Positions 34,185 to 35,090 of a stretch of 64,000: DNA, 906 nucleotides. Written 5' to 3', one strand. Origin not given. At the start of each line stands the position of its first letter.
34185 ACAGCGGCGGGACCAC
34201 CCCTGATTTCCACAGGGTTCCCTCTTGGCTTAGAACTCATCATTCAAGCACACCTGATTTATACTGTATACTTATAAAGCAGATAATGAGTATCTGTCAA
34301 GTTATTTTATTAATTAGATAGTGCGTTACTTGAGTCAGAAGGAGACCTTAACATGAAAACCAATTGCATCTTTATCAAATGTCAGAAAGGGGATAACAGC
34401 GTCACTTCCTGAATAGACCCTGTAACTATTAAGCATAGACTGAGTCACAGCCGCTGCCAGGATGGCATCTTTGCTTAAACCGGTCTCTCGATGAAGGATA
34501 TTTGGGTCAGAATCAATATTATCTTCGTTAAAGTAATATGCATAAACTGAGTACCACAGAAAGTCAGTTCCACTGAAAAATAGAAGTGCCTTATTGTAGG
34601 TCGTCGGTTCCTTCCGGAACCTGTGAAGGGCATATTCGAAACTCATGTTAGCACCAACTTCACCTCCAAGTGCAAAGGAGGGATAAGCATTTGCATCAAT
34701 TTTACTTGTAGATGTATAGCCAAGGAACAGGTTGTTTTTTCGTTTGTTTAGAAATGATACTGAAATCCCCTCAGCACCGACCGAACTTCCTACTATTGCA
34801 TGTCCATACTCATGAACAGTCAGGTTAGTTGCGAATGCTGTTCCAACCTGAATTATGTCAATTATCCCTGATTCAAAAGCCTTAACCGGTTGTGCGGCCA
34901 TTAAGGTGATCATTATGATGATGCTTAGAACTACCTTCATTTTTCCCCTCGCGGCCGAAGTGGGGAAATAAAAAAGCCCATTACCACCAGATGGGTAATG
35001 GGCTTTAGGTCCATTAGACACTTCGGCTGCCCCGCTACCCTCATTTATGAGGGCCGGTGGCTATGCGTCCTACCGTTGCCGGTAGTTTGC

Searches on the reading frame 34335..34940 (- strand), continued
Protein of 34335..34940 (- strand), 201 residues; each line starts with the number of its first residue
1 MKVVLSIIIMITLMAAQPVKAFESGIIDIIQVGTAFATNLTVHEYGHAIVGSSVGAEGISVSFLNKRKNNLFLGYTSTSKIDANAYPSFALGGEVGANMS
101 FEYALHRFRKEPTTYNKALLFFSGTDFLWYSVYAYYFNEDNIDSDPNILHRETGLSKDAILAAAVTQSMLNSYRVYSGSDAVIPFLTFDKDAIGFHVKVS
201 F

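Call 63: fold_search(model_id=the predicted structure, library=viral)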
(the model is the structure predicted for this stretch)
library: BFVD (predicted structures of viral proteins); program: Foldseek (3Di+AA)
matches with E <= 10: 247; with E <= 0.001: 0
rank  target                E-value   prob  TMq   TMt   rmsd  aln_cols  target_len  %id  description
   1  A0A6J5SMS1            3.3e-02  0.99  0.41  0.44   7.7       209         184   12  Peptidase M50 [uncultured Caudovirales phage]
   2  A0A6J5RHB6            9.6e-02  0.95  0.39  0.30  12.8       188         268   11  SpoIVFB Zn-dependent proteases [uncultured Caudovirales phage]
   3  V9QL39                3.1e-01  0.13  0.14  0.21  18.0       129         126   18  (no name in the UniProt tables at hand)
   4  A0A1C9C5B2            3.9e-01  0.33  0.27  0.29  14.4       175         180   11  Uncharacterized protein [Heterosigma akashiwo virus 01]
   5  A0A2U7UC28            7.2e-01  0.08  0.17  0.20  25.6       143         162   15  Uncharacterized protein [Pandoravirus neocaledonia]
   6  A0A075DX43            8.4e-01  0.07  0.14  0.14  18.3       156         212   11  (no name in the UniProt tables at hand)
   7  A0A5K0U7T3            9.3e-01  0.25  0.27  0.22   9.6       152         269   10  Uncharacterized protein [Yasminevirus sp. GU-2018]
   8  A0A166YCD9            9.3e-01  0.12  0.20  0.18  14.7       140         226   10  (no name in the UniProt tables at hand)
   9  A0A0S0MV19            1.1e+00  0.15  0.21  0.23  19.3       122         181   11  Uncharacterized protein [Pseudomonas phage PaMx74]
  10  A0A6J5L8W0            1.2e+00  0.09  0.19  0.11  32.7       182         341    8  Flagellar basal-body/hook protein, C-terminal domain containing protein [uncultured Caudovirales phage]
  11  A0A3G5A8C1            1.3e+00  0.11  0.23  0.14  11.3       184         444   12  Cell division protein FtsH (Fragment) [Homavirus sp.]
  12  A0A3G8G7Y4            1.3e+00  0.06  0.15  0.19  18.4       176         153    7  RNA-directed RNA polymerase (Fragment) [Eyach virus]
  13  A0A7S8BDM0            1.4e+00  0.08  0.21  0.08  14.4       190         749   12  Ser/Thr protein kinase [Medusavirus stheno T3]
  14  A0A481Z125            1.5e+00  0.12  0.21  0.27  16.1       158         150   11  Uncharacterized protein [Mimivirus LCMiAC02]
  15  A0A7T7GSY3            1.5e+00  0.09  0.17  0.14  13.8       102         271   16  (no name in the UniProt tables at hand)
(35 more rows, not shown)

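Call 64: search_protein_families(library=pfam, proteins=[P0102, P0103, P0109, P0149, P0164, P0199, P0203, P0127, P0205, P0194], max_evalue=0.1)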
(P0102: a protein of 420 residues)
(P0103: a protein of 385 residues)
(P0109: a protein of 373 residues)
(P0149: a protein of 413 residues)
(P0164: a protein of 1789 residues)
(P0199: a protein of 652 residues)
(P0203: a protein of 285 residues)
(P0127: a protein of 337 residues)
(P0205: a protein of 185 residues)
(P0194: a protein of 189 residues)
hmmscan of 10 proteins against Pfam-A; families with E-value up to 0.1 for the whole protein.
P0102 (420 aa): 0 families

P0103 (385 aa): 0 families

P0109 (373 aa): 0 families

P0149 (413 aa): 0 families

P0164 (1789 aa): 3 families
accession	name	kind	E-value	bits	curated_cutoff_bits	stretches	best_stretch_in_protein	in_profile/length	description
PF23538.1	Teneurin_ABD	-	1.7e-08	34.9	27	0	795-833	52-90/115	Teneurin antibiotic-binding-like domain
PF01391.23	Collagen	-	1.4e-06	28.4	27.2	0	348-369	31-52/60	Collagen triple helix repeat (20 copies)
PF09460.16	Saf-Nte_pilin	-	0.016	15.6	25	0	494-547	60-113/144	Saf-pilin pilus formation protein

P0199 (652 aa): 1 family
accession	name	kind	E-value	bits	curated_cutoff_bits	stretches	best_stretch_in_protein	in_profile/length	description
PF08265.16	YL1_C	-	0.028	14.6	22.6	0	249-260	9-20/29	YL1 nuclear protein C-terminal domain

P0203 (285 aa): 0 families

P0127 (337 aa): 1 family
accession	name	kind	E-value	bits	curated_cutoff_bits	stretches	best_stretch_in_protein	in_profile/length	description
PF02163.28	Peptidase_M50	-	0.019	14.7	27.2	1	170-196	4-30/221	Peptidase family M50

P0205 (185 aa): 0 families

P0194 (189 aa): 0 families

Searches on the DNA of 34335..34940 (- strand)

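Call 15: search_rna_families(sources=[L001, L002, L003, L004, L005, L006, L007, L008, L009, L010, L011, L012, L013, L014, L015, L016, L017, L018, L019, L021], threshold=gathering)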
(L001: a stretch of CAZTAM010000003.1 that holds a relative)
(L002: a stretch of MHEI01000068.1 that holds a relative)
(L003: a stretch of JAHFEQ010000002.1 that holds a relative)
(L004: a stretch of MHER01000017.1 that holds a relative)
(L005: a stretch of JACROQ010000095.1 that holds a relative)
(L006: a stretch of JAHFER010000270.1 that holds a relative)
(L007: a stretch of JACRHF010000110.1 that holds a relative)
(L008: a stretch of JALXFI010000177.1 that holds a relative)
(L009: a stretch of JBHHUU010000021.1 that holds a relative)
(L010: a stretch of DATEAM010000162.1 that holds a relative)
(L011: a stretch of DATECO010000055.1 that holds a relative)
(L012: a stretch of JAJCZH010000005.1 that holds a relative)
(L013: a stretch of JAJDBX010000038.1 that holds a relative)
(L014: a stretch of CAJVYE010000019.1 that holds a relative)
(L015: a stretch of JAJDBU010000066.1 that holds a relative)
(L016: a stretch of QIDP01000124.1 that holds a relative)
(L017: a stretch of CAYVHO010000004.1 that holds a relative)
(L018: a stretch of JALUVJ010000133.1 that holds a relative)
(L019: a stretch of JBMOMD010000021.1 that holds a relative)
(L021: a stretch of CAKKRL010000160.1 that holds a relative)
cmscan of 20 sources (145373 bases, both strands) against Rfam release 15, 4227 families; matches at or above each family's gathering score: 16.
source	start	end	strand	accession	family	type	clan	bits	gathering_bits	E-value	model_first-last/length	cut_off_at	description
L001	4669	4866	+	RF00174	Cobalamin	Cis-reg; riboswitch;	CL00101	114.9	31.5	1e-27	1-189/189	no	Cobalamin riboswitch aptamer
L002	4671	4868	+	RF00174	Cobalamin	Cis-reg; riboswitch;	CL00101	106.1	31.5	3.3e-25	1-189/189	no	Cobalamin riboswitch aptamer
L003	4654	4850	+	RF00174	Cobalamin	Cis-reg; riboswitch;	CL00101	100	31.5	1.9e-23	1-189/189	no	Cobalamin riboswitch aptamer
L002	3843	3922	+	RF01051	c-di-GMP-I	Cis-reg; riboswitch;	CL00126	74.3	35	2.2e-12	1-87/87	no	c-di-GMP-I riboswitch aptamer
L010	3046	3136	+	RF01852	tRNA-Sec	Gene; tRNA;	CL00001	72.2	47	1.8e-12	1-91/91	no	Selenocysteine transfer RNA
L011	801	885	+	RF03167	c-di-GMP-I-GGC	Cis-reg; riboswitch;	CL00126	72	59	9.4e-15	1-80/80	no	c-di-GMP-I-GGC riboswitch aptamer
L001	3079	3151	+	RF00005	tRNA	Gene; tRNA;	CL00001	68.1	29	2.4e-12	1-71/71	no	tRNA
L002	3069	3141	+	RF00005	tRNA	Gene; tRNA;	CL00001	68.1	29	2.4e-12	1-71/71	no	tRNA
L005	3842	3921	+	RF01051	c-di-GMP-I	Cis-reg; riboswitch;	CL00126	66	35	2.4e-10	1-87/87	no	c-di-GMP-I riboswitch aptamer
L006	866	945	+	RF01051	c-di-GMP-I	Cis-reg; riboswitch;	CL00126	65.4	35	3.4e-10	1-87/87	no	c-di-GMP-I riboswitch aptamer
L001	3842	3921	+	RF01051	c-di-GMP-I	Cis-reg; riboswitch;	CL00126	63.8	35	8.2e-10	1-87/87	no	c-di-GMP-I riboswitch aptamer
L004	3845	3924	+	RF01051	c-di-GMP-I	Cis-reg; riboswitch;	CL00126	63.6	35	9.3e-10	1-87/87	no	c-di-GMP-I riboswitch aptamer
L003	3840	3919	+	RF01051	c-di-GMP-I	Cis-reg; riboswitch;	CL00126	61.1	35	3.9e-09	1-87/87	no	c-di-GMP-I riboswitch aptamer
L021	9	89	+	RF03167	c-di-GMP-I-GGC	Cis-reg; riboswitch;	CL00126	60.6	59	1.8e-11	1-80/80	no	c-di-GMP-I-GGC riboswitch aptamer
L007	3841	3920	+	RF01051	c-di-GMP-I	Cis-reg; riboswitch;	CL00126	55.9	35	6.9e-08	1-87/87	no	c-di-GMP-I riboswitch aptamer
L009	3798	3924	+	RF01051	c-di-GMP-I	Cis-reg; riboswitch;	CL00126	39.7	35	0.00064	1-87/87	no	c-di-GMP-I riboswitch aptamer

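Call 16: search_rna_families(sources=[L020, L022, L023, L024, L025, L026, L027, L028, L029, L030, L031, L032, L033, L034, L035, L036, L037], threshold=gathering)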
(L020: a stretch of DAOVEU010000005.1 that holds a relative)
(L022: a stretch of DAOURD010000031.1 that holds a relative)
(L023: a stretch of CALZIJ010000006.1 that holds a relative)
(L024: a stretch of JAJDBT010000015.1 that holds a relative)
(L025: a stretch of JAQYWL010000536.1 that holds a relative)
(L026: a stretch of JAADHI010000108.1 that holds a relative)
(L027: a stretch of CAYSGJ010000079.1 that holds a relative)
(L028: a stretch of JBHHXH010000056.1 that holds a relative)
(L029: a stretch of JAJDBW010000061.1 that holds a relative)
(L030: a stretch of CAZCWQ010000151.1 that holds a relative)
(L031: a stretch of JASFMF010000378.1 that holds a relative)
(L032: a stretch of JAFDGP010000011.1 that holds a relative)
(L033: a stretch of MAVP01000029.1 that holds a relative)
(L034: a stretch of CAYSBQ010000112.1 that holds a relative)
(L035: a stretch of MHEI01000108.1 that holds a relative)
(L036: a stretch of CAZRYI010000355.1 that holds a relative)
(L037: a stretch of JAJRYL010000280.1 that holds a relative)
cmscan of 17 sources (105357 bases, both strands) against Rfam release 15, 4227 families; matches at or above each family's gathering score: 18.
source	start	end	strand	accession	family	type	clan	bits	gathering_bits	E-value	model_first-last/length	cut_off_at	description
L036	249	365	+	RF00001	5S_rRNA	Gene; rRNA;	CL00113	87.5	38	3.9e-17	1-120/120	no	5S ribosomal RNA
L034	2273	2345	-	RF00005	tRNA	Gene; tRNA;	CL00001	72.1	29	1.4e-13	1-71/71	no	tRNA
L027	58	131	-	RF00005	tRNA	Gene; tRNA;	CL00001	70.3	29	4.2e-13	1-71/71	no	tRNA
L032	101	174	-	RF00005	tRNA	Gene; tRNA;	CL00001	70.3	29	4.2e-13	1-71/71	no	tRNA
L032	13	86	-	RF00005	tRNA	Gene; tRNA;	CL00001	70.1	29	4.9e-13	1-71/71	no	tRNA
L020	535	607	+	RF00005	tRNA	Gene; tRNA;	CL00001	69.6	29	6.7e-13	1-71/71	no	tRNA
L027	360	432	-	RF00005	tRNA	Gene; tRNA;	CL00001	68.7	29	1.2e-12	1-71/71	no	tRNA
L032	430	502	-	RF00005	tRNA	Gene; tRNA;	CL00001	68.7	29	1.2e-12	1-71/71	no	tRNA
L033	2231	2303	-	RF00005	tRNA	Gene; tRNA;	CL00001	68.6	29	1.2e-12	1-71/71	no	tRNA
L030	415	487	-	RF00005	tRNA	Gene; tRNA;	CL00001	68.4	29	1.4e-12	1-71/71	no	tRNA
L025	2852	2924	+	RF00005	tRNA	Gene; tRNA;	CL00001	68.2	29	1.6e-12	1-71/71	no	tRNA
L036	1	175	+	RF02541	LSU_rRNA_bacteria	Gene; rRNA;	CL00112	67.6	50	1.5e-17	2747-2925/2925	5'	Bacterial large subunit ribosomal RNA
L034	4928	5000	-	RF00005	tRNA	Gene; tRNA;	CL00001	59.1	29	5.1e-10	1-71/71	no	tRNA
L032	322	403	-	RF00005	tRNA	Gene; tRNA;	CL00001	56.4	29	2.8e-09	1-71/71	no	tRNA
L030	307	388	-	RF00005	tRNA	Gene; tRNA;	CL00001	54.1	29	1.2e-08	1-71/71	no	tRNA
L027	260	341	-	RF00005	tRNA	Gene; tRNA;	CL00001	49.9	29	1.7e-07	1-71/71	no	tRNA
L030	1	60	-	RF00005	tRNA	Gene; tRNA;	CL00001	45.6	29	2.6e-06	1-57/71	3'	tRNA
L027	1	43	-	RF00005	tRNA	Gene; tRNA;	CL00001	33.2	29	0.0069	1-42/71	3'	tRNA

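Call 28: search_rna_families(sources=[L009, L011, L021, L008, L010, L012, L013, L014], threshold=evalue, max_evalue=1, show_alignments=6)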
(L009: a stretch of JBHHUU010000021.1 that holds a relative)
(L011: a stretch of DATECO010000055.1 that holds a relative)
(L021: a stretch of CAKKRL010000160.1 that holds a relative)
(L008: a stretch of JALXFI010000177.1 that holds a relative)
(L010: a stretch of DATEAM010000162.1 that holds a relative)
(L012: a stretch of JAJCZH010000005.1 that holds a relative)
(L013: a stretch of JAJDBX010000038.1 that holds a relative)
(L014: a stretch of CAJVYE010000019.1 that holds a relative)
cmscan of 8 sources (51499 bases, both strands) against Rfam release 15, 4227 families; matches with E-value up to 1: 4.
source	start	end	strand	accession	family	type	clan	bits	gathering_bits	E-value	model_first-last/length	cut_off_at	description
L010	3046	3136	+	RF01852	tRNA-Sec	Gene; tRNA;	CL00001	72.2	47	6.3e-13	1-91/91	no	Selenocysteine transfer RNA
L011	801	885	+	RF03167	c-di-GMP-I-GGC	Cis-reg; riboswitch;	CL00126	72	59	3.3e-15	1-80/80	no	c-di-GMP-I-GGC riboswitch aptamer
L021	9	89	+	RF03167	c-di-GMP-I-GGC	Cis-reg; riboswitch;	CL00126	60.6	59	6.5e-12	1-80/80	no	c-di-GMP-I-GGC riboswitch aptamer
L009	3798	3924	+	RF01051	c-di-GMP-I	Cis-reg; riboswitch;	CL00126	39.7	35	0.00023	1-87/87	no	c-di-GMP-I riboswitch aptamer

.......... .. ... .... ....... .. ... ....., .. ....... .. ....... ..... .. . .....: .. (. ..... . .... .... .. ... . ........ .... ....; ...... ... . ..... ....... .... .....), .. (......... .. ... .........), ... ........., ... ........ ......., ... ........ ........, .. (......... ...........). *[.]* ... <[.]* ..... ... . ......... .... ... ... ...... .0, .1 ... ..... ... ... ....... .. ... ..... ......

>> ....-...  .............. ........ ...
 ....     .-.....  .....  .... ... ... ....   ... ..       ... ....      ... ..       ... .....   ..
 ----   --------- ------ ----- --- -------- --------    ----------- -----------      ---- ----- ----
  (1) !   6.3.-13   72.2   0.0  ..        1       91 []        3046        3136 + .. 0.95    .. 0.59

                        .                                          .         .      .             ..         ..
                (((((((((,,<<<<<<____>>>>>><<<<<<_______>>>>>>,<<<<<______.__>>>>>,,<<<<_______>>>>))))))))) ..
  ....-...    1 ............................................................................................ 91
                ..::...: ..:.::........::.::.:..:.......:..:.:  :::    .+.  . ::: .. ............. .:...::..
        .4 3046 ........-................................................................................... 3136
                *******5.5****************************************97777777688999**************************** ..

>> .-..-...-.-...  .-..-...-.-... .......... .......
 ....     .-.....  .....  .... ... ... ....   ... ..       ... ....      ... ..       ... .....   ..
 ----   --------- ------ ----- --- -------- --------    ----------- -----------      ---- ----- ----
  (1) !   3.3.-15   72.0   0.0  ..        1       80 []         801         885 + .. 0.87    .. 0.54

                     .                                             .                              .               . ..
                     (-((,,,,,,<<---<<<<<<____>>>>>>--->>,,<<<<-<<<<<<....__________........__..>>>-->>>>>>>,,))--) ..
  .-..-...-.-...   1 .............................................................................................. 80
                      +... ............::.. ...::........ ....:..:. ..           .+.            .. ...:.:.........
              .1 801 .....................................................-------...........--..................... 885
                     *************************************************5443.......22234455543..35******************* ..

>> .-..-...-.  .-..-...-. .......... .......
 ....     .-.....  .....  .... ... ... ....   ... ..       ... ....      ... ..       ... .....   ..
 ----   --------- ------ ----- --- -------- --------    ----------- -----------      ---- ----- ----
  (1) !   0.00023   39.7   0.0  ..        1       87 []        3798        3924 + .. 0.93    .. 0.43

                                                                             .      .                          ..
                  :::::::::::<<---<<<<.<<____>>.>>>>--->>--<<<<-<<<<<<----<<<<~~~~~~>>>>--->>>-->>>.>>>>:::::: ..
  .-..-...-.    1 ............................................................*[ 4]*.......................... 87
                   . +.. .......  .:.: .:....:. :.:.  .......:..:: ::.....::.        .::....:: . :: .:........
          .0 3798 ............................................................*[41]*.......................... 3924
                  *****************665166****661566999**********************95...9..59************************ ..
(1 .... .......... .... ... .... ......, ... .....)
